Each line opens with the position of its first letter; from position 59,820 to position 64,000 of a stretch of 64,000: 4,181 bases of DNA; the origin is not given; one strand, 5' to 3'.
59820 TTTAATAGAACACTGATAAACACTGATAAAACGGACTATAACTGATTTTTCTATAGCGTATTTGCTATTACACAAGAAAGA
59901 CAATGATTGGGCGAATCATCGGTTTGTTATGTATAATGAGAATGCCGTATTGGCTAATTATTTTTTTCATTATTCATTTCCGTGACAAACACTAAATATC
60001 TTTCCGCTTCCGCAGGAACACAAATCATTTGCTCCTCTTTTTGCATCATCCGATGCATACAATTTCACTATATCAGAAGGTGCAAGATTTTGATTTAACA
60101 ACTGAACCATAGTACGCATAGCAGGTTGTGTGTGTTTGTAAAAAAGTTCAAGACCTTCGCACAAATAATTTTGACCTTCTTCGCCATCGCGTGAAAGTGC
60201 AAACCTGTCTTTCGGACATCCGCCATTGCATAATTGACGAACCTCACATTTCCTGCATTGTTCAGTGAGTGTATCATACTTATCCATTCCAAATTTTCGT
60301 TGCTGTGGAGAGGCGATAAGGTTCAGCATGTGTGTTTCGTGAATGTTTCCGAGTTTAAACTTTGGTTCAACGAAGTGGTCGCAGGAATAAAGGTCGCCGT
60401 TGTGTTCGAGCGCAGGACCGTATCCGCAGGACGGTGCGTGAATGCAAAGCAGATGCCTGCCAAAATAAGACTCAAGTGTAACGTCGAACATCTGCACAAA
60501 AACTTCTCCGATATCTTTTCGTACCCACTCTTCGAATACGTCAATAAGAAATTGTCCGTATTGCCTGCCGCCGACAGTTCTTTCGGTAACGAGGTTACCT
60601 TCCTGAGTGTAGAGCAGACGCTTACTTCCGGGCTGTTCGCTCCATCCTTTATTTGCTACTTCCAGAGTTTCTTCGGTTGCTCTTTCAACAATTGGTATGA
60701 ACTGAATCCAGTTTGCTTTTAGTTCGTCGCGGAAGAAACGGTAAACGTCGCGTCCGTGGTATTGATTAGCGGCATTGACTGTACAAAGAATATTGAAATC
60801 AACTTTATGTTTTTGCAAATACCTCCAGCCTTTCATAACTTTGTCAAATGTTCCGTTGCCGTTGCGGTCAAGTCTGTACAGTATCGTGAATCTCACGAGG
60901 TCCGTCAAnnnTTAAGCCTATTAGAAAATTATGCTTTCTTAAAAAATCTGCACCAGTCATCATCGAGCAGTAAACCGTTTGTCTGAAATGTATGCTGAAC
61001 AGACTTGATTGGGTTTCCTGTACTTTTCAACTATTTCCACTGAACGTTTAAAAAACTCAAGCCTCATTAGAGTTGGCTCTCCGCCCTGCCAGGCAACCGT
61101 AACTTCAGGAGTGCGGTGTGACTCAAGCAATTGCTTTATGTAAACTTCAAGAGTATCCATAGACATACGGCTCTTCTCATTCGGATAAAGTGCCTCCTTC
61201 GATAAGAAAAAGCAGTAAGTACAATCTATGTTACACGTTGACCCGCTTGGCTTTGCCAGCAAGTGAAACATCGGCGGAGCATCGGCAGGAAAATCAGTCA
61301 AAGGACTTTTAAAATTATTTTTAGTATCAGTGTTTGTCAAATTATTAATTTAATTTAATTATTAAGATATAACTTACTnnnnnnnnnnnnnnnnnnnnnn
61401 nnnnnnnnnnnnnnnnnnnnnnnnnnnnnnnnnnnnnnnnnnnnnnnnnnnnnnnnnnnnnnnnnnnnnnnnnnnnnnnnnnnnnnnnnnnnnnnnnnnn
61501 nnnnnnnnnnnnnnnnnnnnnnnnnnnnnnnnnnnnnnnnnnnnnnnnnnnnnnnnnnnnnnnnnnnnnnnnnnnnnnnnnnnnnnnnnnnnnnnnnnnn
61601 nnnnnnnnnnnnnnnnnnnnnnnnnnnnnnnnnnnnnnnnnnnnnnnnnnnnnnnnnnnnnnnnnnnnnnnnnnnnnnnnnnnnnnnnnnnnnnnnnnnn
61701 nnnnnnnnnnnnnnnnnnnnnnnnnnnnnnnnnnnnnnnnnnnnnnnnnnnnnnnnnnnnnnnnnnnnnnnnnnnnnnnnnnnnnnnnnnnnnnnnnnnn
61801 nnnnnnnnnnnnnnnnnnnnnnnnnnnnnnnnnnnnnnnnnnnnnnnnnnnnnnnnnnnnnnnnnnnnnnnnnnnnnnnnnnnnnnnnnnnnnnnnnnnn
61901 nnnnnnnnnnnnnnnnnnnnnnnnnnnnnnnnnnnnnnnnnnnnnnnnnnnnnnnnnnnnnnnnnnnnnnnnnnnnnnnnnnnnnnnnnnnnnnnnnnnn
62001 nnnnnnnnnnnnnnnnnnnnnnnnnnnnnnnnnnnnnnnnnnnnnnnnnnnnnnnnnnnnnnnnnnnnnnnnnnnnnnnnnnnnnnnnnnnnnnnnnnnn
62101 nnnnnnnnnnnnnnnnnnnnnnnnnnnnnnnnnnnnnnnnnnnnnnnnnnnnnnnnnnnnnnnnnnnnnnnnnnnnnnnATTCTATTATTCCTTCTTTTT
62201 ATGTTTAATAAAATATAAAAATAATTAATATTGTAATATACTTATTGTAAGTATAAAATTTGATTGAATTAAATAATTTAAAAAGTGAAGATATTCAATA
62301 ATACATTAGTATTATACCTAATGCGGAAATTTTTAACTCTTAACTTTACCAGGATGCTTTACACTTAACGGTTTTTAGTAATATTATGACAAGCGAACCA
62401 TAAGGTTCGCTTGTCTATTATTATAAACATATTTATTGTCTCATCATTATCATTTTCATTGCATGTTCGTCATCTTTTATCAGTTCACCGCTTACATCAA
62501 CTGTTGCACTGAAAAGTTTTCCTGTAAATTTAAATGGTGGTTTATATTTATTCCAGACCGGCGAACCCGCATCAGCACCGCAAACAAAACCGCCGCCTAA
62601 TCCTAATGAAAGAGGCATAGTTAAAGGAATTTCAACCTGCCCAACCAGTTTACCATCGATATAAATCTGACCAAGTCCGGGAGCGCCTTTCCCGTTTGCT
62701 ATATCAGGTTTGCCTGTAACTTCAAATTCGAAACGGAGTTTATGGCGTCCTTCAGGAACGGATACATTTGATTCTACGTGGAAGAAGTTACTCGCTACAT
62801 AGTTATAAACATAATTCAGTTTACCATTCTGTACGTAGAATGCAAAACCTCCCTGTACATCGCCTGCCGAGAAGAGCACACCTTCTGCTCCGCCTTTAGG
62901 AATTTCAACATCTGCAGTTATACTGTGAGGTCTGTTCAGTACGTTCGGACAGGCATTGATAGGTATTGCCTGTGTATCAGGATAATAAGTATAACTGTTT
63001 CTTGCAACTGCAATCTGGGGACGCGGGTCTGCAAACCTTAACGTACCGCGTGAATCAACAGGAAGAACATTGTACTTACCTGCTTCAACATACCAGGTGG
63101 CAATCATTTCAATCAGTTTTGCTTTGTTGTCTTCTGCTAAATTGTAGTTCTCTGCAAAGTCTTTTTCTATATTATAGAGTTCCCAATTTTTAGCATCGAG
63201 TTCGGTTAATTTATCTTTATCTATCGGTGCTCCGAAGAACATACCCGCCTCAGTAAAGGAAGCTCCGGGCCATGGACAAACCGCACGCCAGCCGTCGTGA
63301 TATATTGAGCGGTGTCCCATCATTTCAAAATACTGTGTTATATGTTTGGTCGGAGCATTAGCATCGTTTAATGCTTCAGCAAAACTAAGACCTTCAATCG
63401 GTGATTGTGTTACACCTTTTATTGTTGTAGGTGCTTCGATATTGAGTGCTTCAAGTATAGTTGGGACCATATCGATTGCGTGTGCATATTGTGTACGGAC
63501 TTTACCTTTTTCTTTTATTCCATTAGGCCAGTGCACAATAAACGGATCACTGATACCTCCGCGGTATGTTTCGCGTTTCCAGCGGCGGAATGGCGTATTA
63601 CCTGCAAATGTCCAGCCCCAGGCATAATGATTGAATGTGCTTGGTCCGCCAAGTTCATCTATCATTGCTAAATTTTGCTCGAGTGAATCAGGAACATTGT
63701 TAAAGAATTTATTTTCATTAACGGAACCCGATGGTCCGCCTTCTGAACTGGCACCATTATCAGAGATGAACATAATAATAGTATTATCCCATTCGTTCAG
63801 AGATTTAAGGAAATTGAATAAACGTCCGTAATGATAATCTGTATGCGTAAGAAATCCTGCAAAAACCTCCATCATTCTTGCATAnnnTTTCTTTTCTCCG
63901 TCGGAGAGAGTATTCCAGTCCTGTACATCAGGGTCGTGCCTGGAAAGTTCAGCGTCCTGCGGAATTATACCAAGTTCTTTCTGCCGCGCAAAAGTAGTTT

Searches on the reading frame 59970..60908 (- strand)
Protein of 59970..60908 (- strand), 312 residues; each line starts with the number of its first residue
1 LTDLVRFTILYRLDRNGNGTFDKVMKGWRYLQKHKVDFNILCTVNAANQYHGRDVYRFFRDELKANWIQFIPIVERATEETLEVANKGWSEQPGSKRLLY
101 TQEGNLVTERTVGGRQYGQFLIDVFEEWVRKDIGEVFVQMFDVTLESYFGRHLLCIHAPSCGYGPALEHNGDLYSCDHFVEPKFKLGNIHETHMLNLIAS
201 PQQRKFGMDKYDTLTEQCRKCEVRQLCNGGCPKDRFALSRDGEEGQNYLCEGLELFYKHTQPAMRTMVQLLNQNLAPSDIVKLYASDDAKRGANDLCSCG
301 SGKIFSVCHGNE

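Call 55: search_protein_families(library=pfam, proteins=[window:59970-60908:-], max_evalue=0.00001)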
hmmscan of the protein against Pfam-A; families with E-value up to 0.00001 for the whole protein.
window:59970-60908:- (312 aa): 1 family
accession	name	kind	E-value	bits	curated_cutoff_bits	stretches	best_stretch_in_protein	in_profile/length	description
PF13186.11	SPASM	-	1.1e-09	38.8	21.5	1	167-222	10-67/67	Iron-sulfur cluster-binding domain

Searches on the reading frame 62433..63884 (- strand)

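Call 55: search_protein_families(library=pfam, proteins=[window:62433-63884:-], max_evalue=0.00001)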
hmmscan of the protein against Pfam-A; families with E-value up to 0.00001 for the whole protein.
window:62433-63884:- (483 aa): 2 families
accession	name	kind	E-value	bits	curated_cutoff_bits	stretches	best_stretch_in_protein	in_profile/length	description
PF00884.28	Sulfatase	-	2.7e-18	66.8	25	1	3-149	201-301/301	Sulfatase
PF16347.10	SGSH_C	-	3.3e-10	40.8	29.3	1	103-163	8-67/154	N-sulphoglucosamine sulphohydrolase, C-terminal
